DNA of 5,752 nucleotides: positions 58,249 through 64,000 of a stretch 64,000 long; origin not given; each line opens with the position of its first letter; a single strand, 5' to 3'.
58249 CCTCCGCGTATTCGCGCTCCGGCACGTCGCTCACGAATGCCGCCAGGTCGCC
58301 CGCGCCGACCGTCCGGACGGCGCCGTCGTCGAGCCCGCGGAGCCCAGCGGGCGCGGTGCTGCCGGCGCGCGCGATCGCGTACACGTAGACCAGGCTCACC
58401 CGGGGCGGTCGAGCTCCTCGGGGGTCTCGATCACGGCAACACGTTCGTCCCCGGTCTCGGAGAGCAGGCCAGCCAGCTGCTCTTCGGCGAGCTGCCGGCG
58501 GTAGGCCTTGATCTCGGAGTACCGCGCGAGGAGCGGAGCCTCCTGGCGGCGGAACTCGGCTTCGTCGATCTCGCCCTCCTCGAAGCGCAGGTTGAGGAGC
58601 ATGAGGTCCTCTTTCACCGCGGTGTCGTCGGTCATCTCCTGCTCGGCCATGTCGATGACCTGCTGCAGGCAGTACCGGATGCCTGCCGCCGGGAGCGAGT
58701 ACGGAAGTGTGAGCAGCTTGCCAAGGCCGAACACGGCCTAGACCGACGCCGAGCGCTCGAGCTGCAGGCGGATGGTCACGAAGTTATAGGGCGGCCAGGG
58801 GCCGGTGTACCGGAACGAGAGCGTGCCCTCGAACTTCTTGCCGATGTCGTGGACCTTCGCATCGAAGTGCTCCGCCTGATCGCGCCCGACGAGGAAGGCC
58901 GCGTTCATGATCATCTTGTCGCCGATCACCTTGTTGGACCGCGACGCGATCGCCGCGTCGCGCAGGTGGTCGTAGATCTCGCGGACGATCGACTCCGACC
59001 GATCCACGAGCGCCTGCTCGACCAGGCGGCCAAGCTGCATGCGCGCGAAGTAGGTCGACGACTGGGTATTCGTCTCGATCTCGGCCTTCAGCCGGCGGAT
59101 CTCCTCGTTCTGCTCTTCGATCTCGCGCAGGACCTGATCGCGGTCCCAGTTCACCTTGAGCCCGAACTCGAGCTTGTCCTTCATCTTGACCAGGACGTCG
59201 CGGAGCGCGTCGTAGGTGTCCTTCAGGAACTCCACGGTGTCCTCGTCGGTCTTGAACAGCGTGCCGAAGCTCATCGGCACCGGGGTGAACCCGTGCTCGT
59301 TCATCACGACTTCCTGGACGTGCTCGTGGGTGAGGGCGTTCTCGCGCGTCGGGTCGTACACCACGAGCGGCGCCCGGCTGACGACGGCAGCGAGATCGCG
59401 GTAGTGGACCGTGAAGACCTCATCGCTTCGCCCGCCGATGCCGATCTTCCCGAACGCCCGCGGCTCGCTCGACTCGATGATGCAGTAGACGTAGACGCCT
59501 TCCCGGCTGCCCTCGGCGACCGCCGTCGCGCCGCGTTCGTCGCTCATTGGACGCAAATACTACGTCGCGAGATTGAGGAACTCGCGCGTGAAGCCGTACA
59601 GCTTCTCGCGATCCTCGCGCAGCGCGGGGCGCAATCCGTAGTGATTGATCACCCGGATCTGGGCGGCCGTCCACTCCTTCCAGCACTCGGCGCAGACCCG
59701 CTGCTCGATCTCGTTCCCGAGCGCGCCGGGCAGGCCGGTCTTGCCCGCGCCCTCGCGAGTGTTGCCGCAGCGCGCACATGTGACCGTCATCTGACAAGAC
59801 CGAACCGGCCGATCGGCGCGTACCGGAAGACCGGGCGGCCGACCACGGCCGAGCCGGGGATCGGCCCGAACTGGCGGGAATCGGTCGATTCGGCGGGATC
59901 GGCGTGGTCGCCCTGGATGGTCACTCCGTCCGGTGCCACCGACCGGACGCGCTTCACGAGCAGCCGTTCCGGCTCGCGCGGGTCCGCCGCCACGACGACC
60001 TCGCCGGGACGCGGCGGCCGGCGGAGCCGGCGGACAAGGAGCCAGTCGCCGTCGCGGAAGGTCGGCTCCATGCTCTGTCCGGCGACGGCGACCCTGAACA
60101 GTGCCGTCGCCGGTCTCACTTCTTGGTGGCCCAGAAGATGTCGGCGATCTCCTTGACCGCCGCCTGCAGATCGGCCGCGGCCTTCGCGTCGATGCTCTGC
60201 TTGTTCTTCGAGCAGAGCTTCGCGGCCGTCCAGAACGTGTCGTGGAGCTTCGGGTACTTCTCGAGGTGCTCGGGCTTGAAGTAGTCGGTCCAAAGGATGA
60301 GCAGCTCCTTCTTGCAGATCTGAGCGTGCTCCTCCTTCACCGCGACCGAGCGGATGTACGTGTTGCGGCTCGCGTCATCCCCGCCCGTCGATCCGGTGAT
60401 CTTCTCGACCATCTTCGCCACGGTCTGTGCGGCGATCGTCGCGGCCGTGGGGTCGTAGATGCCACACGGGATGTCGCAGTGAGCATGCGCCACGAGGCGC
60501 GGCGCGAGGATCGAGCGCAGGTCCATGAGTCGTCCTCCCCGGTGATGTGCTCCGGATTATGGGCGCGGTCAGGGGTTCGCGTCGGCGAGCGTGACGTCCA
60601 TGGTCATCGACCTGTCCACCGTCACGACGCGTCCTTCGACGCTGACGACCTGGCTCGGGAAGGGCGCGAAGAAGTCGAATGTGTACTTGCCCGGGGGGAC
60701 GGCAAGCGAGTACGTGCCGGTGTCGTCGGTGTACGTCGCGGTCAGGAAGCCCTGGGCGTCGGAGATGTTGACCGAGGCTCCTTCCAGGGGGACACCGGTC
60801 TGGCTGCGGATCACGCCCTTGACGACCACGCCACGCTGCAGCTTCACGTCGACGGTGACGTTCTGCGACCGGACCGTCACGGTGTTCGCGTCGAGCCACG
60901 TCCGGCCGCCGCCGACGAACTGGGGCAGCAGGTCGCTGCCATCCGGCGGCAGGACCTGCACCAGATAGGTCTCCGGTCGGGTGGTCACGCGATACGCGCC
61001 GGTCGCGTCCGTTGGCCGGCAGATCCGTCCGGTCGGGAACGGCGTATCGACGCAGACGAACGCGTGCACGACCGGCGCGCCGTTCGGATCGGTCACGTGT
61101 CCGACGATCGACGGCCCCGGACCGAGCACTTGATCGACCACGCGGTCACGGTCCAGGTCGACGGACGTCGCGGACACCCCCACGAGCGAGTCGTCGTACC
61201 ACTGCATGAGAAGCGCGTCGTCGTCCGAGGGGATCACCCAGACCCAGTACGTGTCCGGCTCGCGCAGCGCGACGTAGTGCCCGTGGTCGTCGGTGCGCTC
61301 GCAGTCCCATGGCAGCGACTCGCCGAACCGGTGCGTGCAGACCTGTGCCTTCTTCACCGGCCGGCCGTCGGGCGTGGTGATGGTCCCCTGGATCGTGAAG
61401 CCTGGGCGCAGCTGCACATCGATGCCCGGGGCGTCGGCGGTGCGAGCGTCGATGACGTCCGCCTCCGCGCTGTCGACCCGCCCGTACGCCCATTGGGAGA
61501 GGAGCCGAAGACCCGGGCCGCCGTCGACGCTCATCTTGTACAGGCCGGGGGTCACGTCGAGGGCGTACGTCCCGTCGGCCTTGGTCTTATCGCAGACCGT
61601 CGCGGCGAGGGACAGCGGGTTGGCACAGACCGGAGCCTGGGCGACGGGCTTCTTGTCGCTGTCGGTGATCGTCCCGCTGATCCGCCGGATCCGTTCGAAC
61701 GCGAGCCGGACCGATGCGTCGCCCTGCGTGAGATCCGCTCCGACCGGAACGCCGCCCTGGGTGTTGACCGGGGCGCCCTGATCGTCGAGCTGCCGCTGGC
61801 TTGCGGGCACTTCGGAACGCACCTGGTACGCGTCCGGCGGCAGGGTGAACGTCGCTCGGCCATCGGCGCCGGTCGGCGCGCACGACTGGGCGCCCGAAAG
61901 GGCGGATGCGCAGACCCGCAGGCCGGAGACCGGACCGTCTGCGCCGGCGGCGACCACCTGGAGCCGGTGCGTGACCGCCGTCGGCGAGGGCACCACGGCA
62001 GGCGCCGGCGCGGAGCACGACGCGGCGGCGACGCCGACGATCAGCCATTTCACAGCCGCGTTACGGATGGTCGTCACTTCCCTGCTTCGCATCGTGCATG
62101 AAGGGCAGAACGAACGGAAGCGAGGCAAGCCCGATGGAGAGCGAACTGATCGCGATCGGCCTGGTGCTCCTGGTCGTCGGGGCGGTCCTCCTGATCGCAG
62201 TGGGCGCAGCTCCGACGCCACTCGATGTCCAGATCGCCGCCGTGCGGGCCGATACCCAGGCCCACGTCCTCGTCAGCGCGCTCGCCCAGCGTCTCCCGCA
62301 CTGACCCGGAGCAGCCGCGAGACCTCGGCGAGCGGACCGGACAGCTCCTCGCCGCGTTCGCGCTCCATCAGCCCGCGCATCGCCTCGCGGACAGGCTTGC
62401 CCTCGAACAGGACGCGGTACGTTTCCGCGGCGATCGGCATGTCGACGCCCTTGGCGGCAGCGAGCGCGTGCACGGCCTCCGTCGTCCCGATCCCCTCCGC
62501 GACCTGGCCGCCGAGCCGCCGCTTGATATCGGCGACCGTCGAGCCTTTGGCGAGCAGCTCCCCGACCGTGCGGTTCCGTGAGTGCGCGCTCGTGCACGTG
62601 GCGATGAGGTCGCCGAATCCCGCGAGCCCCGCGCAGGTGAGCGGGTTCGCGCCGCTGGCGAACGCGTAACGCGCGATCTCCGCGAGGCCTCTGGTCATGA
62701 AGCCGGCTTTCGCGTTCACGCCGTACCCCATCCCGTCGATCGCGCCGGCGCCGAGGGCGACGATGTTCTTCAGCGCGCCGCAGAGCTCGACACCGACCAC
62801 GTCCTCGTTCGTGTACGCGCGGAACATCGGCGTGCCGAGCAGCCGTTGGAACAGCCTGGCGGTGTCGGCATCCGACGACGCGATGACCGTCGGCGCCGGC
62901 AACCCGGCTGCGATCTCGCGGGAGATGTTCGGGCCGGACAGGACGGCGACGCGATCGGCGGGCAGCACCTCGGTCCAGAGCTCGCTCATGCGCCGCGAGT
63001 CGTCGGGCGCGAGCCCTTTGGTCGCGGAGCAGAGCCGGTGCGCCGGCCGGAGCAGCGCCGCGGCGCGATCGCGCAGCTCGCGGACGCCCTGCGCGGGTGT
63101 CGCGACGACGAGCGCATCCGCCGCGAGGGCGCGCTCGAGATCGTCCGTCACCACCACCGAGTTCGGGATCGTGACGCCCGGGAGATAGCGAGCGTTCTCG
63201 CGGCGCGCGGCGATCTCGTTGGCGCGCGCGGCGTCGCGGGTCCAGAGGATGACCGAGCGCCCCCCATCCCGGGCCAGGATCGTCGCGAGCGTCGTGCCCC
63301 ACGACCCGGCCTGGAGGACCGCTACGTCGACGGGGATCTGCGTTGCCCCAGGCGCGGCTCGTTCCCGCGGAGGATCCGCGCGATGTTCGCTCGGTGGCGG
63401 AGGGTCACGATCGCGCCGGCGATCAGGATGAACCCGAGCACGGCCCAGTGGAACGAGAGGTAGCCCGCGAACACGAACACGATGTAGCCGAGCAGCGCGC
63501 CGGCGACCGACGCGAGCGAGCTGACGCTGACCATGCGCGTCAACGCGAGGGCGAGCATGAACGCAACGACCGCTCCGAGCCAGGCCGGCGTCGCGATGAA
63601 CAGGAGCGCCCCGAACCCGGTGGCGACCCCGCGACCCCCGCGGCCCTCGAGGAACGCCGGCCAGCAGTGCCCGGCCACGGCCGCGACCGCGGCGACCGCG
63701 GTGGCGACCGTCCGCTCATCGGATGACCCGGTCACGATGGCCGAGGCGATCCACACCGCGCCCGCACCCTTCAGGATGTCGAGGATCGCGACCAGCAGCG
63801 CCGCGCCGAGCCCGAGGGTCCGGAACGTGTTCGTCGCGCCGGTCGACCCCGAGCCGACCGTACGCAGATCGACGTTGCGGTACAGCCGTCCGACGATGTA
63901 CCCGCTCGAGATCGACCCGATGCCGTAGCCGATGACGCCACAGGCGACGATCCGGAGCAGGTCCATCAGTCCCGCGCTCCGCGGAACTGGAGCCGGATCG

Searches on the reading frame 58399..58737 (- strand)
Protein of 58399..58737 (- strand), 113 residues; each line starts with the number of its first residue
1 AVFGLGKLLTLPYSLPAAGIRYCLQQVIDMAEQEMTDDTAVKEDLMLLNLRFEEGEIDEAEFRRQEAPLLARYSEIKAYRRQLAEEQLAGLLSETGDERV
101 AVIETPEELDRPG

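Call 31: search_protein_families(library=pfam, proteins=[window:58399-58737:-])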
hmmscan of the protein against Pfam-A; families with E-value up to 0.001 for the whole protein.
window:58399-58737:- (113 aa): 1 family
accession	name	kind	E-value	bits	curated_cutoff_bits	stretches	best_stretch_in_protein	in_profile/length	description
PF05120.17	GvpG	-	5e-18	65.5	30.6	1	9-74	1-66/67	Gas vesicle protein G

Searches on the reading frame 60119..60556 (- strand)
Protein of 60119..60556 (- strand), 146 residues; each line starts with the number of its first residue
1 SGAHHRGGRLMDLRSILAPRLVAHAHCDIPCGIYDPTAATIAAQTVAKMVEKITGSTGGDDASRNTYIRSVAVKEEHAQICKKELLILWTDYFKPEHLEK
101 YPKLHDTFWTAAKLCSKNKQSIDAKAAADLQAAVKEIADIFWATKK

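Call 67: search_protein_families(library=pfam, proteins=[window:60119-60556:-])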
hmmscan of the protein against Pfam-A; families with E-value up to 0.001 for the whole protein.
window:60119-60556:- (146 aa): 1 family
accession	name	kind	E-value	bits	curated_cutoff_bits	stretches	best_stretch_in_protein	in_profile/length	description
PF09055.16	Sod_Ni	-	3.7e-47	160.5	25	1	23-145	3-127/127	Nickel-containing superoxide dismutase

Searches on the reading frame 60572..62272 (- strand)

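Call 31: search_protein_families(library=pfam, proteins=[window:60572-62272:-])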
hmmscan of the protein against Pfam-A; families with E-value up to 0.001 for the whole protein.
window:60572-62272:- (567 aa): 6 families
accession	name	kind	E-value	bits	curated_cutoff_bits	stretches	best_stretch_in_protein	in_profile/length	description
PF13620.12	CarboxypepD_reg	-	8.2e-36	122.7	32.3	3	484-562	2-81/82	Carboxypeptidase regulatory-like domain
PF13715.12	CarbopepD_reg_2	-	1.8e-11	44.3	32.2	1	485-534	2-50/88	CarboxypepD_reg-like domain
PF07210.18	DUF1416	-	2.2e-07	31.2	23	0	468-545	6-83/97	Protein of unknown function (DUF1416)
PF02369.22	Big_1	-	3.4e-07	30.7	34.9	0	484-523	21-64/93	Bacterial Ig-like domain (group 1)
PF17802.7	SpaA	-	0.00025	21.6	23.1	0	490-532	10-56/91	Prealbumin-like fold domain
PF16371.11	MetallophosN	-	0.00088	19.9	35.6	0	415-446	18-49/77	N terminal of Calcineurin-like phosphoesterase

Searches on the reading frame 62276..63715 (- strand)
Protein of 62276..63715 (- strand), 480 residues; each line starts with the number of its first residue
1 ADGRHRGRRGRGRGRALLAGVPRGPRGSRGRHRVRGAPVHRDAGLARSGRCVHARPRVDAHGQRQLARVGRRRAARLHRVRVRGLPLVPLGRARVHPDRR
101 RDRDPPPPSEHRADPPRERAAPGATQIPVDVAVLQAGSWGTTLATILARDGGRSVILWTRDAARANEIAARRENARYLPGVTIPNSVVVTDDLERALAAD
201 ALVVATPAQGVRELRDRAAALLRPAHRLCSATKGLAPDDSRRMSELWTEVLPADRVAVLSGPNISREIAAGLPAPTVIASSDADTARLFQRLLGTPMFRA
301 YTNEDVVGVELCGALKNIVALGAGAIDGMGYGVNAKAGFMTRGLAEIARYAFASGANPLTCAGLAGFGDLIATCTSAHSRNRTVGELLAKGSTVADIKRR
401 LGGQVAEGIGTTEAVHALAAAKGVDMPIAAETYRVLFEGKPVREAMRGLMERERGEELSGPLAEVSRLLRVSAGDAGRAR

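Call 31: search_protein_families(library=pfam, proteins=[window:62276-63715:-])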
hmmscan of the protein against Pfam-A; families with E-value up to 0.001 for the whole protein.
window:62276-63715:- (480 aa): 4 families
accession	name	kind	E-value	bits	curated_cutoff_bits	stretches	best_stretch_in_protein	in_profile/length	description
PF07479.19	NAD_Gly3P_dh_C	-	1.4e-52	178.2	25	1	305-446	1-141/142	NAD-dependent glycerol-3-phosphate dehydrogenase C-terminus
PF01210.29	NAD_Gly3P_dh_N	-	2.6e-42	144.9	23.1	1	131-285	2-157/158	NAD-dependent glycerol-3-phosphate dehydrogenase N-terminus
PF20618.3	GPD_NAD_C_bact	-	2.2e-19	70.2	27.6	1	365-430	1-64/66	Bacterial GPD, NAD-dependent C-terminal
PF02558.23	ApbA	-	8.2e-05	22.7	22.2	1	132-236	2-104/150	Ketopantoate reductase PanE/ApbA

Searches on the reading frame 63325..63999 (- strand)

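Call 67: search_protein_families(library=pfam, proteins=[window:63325-63999:-])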
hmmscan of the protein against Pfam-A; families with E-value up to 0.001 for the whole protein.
window:63325-63999:- (225 aa): 1 family
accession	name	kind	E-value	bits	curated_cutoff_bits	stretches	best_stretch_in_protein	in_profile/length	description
PF02660.20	G3P_acyltransf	-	5.7e-44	150.5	24.1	1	23-209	1-164/164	Glycerol-3-phosphate acyltransferase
